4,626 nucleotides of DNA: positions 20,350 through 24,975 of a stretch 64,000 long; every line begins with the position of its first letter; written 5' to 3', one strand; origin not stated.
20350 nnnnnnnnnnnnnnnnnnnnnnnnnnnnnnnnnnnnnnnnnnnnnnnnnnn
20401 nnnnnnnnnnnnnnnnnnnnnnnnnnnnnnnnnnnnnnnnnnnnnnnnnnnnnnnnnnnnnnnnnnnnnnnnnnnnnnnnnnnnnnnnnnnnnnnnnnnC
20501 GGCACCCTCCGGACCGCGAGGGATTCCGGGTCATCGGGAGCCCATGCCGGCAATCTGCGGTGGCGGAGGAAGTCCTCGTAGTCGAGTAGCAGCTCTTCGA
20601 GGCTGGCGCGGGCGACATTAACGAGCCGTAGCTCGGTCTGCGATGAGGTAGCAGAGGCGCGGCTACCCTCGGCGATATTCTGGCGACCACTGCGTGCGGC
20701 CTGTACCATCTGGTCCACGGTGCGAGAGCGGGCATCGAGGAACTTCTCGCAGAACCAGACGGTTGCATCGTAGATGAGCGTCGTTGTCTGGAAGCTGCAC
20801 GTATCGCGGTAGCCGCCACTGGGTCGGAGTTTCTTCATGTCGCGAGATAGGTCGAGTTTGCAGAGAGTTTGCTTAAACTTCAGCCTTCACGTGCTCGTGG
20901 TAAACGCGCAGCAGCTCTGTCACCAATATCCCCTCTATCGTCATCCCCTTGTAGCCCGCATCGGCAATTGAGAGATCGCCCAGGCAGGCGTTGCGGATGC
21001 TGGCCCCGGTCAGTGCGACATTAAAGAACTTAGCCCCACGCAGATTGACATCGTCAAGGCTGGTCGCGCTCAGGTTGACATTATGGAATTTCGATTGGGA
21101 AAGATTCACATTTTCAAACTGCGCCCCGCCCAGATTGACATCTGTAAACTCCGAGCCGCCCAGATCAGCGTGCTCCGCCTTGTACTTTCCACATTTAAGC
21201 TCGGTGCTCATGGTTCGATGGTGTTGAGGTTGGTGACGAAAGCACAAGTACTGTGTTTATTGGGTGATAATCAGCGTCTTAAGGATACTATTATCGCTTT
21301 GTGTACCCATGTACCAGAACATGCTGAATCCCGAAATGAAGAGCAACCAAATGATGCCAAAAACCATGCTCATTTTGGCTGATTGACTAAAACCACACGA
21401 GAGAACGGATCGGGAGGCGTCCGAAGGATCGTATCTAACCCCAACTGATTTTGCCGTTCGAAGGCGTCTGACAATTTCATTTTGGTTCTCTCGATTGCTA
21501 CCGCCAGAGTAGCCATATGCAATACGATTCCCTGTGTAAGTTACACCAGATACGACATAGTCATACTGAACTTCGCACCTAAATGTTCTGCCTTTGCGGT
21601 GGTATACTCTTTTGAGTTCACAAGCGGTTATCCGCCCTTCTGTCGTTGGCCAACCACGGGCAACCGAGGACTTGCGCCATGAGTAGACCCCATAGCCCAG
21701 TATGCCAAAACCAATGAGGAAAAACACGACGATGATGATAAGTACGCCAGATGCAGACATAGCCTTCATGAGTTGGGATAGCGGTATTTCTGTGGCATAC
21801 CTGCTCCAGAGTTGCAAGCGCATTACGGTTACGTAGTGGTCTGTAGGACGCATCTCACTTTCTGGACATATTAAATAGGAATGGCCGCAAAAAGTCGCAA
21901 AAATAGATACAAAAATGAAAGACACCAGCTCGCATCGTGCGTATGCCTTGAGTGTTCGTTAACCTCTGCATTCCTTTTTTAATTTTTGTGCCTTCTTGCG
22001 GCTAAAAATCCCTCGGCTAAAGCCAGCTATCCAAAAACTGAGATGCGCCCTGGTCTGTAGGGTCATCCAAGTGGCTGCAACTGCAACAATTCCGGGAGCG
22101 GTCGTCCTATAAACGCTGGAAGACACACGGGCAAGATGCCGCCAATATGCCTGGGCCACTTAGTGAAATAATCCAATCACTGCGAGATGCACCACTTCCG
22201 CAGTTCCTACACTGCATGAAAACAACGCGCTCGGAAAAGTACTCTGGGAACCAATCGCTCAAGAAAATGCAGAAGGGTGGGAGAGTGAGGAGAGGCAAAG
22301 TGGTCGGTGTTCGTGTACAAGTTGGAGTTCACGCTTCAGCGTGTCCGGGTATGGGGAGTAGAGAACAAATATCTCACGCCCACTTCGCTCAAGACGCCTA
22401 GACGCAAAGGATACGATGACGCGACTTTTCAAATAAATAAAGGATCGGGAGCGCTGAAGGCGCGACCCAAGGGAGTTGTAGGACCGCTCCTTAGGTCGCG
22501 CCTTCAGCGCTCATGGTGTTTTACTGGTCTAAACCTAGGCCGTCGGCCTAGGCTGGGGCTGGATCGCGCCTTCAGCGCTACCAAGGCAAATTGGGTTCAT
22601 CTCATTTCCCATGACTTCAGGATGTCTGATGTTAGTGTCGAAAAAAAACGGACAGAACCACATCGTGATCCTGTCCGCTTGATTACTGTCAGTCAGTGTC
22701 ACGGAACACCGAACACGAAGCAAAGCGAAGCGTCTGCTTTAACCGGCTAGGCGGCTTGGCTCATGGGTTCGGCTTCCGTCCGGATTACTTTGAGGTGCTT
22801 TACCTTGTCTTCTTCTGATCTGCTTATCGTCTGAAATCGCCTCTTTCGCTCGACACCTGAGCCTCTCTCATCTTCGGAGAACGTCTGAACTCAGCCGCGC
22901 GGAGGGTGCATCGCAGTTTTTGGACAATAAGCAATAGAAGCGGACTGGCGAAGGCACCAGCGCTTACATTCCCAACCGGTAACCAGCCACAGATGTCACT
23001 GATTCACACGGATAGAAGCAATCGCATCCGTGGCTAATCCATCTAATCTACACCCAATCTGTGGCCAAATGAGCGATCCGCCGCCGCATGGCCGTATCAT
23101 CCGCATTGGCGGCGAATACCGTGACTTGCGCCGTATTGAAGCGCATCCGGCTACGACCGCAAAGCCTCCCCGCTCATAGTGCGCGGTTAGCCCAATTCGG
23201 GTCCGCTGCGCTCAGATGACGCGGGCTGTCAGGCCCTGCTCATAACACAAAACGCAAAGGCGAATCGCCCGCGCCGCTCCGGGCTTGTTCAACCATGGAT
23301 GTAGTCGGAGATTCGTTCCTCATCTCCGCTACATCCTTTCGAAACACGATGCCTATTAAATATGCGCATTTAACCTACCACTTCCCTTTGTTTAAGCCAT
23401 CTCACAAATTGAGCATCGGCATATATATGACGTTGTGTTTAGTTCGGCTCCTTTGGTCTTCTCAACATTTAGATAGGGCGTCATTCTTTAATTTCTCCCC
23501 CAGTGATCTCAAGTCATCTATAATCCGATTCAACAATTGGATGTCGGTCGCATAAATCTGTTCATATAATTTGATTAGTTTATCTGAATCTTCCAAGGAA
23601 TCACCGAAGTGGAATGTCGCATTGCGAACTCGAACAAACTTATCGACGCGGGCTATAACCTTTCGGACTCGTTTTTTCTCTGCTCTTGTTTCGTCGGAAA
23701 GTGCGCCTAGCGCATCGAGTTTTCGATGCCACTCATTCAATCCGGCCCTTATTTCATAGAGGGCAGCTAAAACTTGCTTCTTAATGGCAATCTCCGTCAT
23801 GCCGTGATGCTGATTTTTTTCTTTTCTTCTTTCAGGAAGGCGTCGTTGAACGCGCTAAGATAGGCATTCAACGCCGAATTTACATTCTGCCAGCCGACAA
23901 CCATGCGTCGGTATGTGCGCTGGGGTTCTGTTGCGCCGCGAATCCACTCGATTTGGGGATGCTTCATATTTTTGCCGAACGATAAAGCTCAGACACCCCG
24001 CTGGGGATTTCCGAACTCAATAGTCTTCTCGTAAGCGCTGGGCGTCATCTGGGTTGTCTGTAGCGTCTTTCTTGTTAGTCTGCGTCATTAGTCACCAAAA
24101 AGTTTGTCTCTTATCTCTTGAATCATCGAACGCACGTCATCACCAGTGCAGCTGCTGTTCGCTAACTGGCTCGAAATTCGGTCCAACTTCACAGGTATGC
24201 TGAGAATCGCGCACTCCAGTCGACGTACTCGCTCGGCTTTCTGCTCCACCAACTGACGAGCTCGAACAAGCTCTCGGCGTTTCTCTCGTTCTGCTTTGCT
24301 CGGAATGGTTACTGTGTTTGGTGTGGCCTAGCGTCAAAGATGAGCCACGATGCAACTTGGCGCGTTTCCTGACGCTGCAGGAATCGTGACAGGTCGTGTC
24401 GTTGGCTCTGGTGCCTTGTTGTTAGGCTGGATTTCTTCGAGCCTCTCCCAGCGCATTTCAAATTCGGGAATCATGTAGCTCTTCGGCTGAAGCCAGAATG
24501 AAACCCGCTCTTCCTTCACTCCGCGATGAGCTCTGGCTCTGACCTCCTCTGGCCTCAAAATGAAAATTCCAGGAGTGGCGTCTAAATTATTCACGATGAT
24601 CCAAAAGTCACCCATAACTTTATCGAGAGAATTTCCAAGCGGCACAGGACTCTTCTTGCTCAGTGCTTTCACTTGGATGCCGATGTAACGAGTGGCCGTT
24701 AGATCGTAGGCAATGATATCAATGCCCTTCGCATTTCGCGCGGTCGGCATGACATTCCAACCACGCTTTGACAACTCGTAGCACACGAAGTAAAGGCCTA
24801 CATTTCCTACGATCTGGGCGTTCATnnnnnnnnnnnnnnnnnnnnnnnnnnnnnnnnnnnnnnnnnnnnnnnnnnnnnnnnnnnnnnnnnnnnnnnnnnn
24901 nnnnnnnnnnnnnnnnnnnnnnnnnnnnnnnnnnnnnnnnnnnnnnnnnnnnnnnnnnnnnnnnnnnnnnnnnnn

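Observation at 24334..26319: Cassette array is nuclease-rich: an HNH protein and a PD-(D/E)xK protein whose ORF reads through its attC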

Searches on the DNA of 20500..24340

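Call 102: search_with_rna_model(model_id=R1, source=window, start=20500, end=24340, max_evalue=5, filters=off, show_alignments=4)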
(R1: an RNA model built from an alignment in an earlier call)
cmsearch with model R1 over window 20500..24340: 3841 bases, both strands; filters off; matches with E-value up to 5: 3.
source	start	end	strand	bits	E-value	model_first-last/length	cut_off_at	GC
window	24125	24163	-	8.7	0.52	1-52/52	no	0.56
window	21356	21379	+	6.7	1.5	1-52/52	no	0.46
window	21356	21379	-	6.5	1.7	1-52/52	no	0.46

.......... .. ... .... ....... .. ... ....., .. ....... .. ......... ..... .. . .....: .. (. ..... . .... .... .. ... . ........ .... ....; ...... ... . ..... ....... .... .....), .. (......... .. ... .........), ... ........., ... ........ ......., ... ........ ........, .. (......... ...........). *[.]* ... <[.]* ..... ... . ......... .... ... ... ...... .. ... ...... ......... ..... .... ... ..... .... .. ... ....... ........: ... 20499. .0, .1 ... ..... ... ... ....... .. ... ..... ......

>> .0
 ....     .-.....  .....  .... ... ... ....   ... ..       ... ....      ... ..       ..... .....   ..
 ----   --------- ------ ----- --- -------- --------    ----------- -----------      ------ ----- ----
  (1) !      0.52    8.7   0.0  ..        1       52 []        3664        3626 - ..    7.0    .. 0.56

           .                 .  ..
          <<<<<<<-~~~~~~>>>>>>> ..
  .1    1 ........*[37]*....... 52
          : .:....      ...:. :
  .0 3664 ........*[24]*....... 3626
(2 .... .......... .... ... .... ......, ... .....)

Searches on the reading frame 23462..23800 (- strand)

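Call 3: search_protein_families(library=pfam, proteins=[window:23462-23800:-], max_evalue=0.1)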
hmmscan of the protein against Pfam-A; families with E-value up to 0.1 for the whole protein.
window:23462-23800:- (112 aa): 0 families

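Call 4: search_protein_families(library=ncbifam, proteins=[window:23462-23800:-], max_evalue=0.1)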
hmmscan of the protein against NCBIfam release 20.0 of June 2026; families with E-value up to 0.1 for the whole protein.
window:23462-23800:- (112 aa): 1 family
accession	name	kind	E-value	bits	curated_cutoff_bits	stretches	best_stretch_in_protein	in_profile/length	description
NF001806.0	PRK00521.3-4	equivalog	0.063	13.7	136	0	42-83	72-113/118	30S ribosome-binding factor RbfA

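Call 8: search_protein_families(library=padloc, proteins=[window:23462-23800:-], max_evalue=0.1)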
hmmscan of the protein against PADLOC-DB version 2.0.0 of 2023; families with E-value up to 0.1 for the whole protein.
window:23462-23800:- (112 aa): 1 family
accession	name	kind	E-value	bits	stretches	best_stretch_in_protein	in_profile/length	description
PDLC01193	Cas11b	-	0.014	13.3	1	66-109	50-90/164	CAS-I-B; effector_SS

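Call 9: search_protein_families(library=phrogs, proteins=[window:23462-23800:-], max_evalue=0.1)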
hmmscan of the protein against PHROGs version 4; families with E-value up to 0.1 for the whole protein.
window:23462-23800:- (112 aa): 1 family
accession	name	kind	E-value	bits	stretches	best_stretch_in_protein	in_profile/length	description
phrog_118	-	connector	0.023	15.7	1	12-46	38-70/76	head-tail adaptor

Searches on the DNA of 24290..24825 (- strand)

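Call 87: search_with_rna_model(model_id=R1, source=window, start=24290, end=24460, max_evalue=10, filters=off, show_alignments=3)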
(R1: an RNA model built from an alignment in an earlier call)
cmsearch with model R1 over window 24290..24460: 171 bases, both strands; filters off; matches with E-value up to 10: 10.
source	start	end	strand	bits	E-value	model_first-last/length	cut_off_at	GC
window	24413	24427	+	2.1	0.77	1-52/52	no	0.53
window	24413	24427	-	2.1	0.77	1-52/52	no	0.53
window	24363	24370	-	2.1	0.78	23-30/52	no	0.5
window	24429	24438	-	2.1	0.79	22-31/52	no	0.4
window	24344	24361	-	-0.2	2.5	1-52/52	no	0.61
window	24344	24361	+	-0.2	2.6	1-52/52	no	0.61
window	24454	24459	-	-1.2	4.3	25-30/52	no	0.33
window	24367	24407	+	-1.3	4.6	1-52/52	no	0.59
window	24388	24400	-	-1.7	5.6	1-52/52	no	0.62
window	24326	24335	+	-1.9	6.3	1-52/52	no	0.7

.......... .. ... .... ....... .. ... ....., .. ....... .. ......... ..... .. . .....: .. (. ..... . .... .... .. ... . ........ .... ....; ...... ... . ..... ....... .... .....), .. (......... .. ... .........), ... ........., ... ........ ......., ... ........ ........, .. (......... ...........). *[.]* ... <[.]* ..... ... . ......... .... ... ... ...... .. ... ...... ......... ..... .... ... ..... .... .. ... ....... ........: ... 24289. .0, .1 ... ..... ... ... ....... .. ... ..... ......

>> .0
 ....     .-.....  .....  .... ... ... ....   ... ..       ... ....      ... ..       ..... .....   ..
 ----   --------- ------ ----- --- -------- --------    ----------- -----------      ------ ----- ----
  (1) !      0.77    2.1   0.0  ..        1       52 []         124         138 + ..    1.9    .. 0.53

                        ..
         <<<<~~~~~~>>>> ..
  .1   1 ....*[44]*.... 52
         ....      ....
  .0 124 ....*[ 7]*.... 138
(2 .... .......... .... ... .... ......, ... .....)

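Call 89: search_with_rna_model(model_id=R1, sources=[L001, L002, L005, L014, L015, L016, L017, L018, L019, L020, L021, L022, L023, L024, L025, L026, L027, L028, L029, L030, L031, L032, L033, L034, L035, L036, L037, L038, L039, L040, L041, L042, L043, L044, L045, L046, L047, L048, L049, L050, L051, L052, L053, L054, L055, L056, L057, L058, L059, L060, L061, L062, L063, L064, L065, L066, L067, L068, L069, L070, L071, L072, L073, L074, L075, L076, L077, L078, L079, L080, L081, L082, L083, L084, L085, L086, L087, L088, L089, L090, L091, L092, L093, L094, L095, L096, L097, L098, L099, L100, L184, L185], max_evalue=10)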
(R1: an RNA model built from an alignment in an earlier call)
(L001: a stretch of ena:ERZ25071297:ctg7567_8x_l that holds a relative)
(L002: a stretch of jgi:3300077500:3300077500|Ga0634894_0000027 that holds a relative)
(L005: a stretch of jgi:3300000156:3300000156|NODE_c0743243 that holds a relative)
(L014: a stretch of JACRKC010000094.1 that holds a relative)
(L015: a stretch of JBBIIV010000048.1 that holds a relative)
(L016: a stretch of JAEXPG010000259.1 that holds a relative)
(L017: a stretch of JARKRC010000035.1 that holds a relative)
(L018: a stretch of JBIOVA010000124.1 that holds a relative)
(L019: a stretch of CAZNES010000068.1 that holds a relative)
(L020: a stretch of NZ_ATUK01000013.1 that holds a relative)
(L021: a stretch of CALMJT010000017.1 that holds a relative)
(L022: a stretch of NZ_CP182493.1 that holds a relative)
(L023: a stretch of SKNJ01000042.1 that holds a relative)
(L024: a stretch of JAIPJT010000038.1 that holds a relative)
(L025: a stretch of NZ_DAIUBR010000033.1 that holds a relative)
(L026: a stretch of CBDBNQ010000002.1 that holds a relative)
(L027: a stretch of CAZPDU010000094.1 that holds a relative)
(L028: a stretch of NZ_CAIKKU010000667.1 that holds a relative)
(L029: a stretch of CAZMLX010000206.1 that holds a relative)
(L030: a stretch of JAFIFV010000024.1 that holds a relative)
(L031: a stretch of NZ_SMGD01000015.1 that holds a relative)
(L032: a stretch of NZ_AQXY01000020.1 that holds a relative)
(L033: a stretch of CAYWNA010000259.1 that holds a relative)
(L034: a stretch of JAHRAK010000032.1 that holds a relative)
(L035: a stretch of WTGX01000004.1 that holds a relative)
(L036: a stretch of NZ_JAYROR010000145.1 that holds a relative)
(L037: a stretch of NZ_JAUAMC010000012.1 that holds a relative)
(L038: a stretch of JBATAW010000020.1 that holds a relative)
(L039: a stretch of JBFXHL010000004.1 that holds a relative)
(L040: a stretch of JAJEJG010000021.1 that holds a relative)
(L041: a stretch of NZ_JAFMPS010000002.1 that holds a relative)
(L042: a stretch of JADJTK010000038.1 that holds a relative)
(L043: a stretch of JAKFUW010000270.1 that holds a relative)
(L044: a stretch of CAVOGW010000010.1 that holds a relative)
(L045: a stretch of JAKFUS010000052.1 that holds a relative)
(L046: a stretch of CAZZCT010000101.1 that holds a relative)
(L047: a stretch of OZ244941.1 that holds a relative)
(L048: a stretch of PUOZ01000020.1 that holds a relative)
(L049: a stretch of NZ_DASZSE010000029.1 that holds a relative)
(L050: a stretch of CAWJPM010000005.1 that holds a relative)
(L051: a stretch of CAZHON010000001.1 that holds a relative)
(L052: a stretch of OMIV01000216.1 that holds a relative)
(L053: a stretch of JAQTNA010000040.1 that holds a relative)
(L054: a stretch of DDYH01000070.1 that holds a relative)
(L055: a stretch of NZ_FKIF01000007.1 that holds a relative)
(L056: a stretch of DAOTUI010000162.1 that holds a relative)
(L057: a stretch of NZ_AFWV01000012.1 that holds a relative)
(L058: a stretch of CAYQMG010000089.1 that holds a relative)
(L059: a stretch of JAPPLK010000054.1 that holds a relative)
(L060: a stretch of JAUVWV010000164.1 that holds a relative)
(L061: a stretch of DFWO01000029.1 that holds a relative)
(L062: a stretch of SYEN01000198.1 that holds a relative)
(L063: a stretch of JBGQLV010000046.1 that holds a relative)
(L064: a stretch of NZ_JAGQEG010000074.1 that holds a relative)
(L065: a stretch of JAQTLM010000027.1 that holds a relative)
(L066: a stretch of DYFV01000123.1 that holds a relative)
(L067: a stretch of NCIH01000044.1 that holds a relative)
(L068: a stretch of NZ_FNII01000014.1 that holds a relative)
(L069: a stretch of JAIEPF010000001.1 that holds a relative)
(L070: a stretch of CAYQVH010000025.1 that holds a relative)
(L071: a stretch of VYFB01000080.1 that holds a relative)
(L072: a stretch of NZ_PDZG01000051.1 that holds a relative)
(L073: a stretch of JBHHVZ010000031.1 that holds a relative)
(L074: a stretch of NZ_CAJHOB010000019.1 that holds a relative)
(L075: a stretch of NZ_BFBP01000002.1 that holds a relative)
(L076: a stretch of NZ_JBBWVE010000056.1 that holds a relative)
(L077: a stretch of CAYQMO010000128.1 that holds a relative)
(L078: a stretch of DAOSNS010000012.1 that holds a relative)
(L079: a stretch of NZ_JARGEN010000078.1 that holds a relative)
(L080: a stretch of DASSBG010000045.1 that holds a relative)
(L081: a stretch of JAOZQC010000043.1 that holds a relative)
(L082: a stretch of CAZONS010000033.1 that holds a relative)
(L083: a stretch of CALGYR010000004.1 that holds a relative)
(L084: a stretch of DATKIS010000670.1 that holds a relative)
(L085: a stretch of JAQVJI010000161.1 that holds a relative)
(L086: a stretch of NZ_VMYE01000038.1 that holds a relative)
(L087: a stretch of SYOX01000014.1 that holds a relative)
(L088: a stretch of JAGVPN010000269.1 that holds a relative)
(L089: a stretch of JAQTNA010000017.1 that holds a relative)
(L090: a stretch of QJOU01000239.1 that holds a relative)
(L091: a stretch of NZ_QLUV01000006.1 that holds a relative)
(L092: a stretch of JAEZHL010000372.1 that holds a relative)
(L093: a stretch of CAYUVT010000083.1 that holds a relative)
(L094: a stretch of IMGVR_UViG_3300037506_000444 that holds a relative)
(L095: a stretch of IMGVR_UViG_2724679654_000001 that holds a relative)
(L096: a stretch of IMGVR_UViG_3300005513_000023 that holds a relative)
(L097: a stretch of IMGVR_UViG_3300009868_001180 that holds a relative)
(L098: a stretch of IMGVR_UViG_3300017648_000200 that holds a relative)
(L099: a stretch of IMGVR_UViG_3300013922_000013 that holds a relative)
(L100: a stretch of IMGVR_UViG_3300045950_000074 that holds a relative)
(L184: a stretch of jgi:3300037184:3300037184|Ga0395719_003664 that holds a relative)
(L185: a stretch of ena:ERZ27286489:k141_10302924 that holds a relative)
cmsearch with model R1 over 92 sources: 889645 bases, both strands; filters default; matches with E-value up to 10: 83.
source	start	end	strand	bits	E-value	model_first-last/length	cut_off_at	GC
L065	5915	5986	+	49.5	5.5e-08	1-52/52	no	0.68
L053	665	754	+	43.7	1.2e-06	1-52/52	no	0.63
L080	705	776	+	43.5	1.3e-06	1-52/52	no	0.65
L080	4356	4427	+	43.2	1.5e-06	1-52/52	no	0.69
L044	3393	3482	+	42.1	2.6e-06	1-52/52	no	0.66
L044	4758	4847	+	42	2.8e-06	1-52/52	no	0.59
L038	552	611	+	41.9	3e-06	1-52/52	no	0.6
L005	6399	6497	+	41.8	3.1e-06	1-52/52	no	0.67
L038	1589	1644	+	41.3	4.1e-06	1-52/52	no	0.55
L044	7701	7790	+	41.1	4.6e-06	1-52/52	no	0.62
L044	2471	2560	+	39.3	1.2e-05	1-52/52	no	0.54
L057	7615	7719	+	38.6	1.7e-05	1-52/52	no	0.57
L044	6922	7048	+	38.5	1.8e-05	1-52/52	no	0.55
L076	2343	2447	+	37.3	3.5e-05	1-52/52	no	0.58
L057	6909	6996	+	36.8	4.5e-05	1-52/52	no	0.69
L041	491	595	+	36.2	6e-05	1-52/52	no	0.48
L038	2659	2718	+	36.2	6e-05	1-52/52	no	0.57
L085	567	627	+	34.4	0.00016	1-52/52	no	0.72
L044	5312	5402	+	33.5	0.00026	1-52/52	no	0.6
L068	2934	2982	+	33.1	0.00031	1-52/52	no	0.55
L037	8457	8504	+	32.7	0.00039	1-52/52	no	0.5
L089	1977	2066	+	31.4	0.00077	1-52/52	no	0.62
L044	5861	5951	+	31.3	0.00081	1-52/52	no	0.59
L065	5410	5475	+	30.8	0.0011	1-52/52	no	0.65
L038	2163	2220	+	30.6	0.0011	1-52/52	no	0.57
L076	1746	1833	+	29.5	0.0021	1-52/52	no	0.66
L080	1146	1202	+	29.4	0.0022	1-52/52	no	0.63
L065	4881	4943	+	28.7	0.0031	1-52/52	no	0.62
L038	1044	1103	+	28.7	0.0032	1-52/52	no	0.52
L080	1881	1980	+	28.2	0.0042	1-52/52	no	0.63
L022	3575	3673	+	27.9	0.0048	1-52/52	no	0.45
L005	5220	5280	+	27.6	0.0057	1-52/52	no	0.62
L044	10525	10614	+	27.5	0.006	1-52/52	no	0.61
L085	1056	1126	+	26.5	0.01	1-52/52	no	0.63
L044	8425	8507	+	26.4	0.01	5-48/52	no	0.57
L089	1342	1429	+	25.9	0.014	1-52/52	no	0.66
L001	7419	7490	+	24.7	0.027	1-52/52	no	0.51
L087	3577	3636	+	24.1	0.036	1-52/52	no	0.67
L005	6993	7053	+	23.6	0.047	1-52/52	no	0.62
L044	4138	4227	+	23.6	0.048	1-52/52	no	0.57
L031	10268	10327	+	23.5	0.048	1-52/52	no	0.45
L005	5526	5586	+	23.4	0.053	1-52/52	no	0.67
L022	11558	11657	+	23.3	0.055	1-52/52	no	0.44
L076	714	818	+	23.2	0.057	1-52/52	no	0.56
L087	3093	3152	+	21.9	0.12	1-52/52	no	0.67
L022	9063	9164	+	21.5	0.14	1-52/52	no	0.46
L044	9594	9684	+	21.4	0.15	1-52/52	no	0.58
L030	5328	5385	+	21.4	0.15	1-52/52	no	0.57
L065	6409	6471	+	21.3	0.16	1-52/52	no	0.59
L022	7827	7927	+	21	0.18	1-52/52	no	0.49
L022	11956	12054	+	21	0.19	1-52/52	no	0.44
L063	5336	5425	+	21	0.19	1-52/52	no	0.48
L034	7045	7099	+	19.9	0.33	1-52/52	no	0.56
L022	5877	5977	+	19.8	0.35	1-52/52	no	0.49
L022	5406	5505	+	19.8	0.35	1-52/52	no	0.48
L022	6406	6506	+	19.6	0.39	1-52/52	no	0.49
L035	7113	7203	+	19.5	0.4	1-52/52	no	0.55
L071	2531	2586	+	19.4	0.44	1-52/52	no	0.52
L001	7925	8030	+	19.2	0.49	1-52/52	no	0.63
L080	2407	2493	+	19.2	0.49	1-52/52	no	0.63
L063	6864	6954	+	19.1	0.5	1-52/52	no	0.55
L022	4653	4752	+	19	0.54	1-52/52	no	0.4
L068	528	610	+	18.6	0.68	1-52/52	no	0.63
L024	983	1042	+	18.5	0.7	1-52/52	no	0.47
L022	8218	8319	+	18.4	0.72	1-52/52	no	0.47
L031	1632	1726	+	17.9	0.94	1-52/52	no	0.39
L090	6303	6326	+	17.8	1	1-24/52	3'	0.67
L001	6411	6471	+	17.7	1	1-52/52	no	0.62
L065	6992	7054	+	17.4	1.2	1-52/52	no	0.48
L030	4514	4576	+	17.4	1.3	1-52/52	no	0.59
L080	5058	5107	+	16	2.6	8-45/52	no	0.72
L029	438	527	+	15.7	3.1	1-52/52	no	0.56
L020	7111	7171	+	15.6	3.2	1-52/52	no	0.57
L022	9539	9639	+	15.4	3.6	1-52/52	no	0.51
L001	8804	8862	+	15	4.3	1-52/52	no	0.51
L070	640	681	+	14.9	4.7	1-52/52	no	0.55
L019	5257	5325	+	14.8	4.9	1-52/52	no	0.68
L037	7785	7871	+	14.5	5.7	1-52/52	no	0.48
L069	2042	2062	-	14.2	6.8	16-36/52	no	0.67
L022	11197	11295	+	14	7.5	1-52/52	no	0.43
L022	10444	10545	+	14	7.6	1-52/52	no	0.44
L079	3682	3700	+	13.9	8.1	1-52/52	no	0.53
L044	1806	1895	+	13.5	9.6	1-52/52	no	0.66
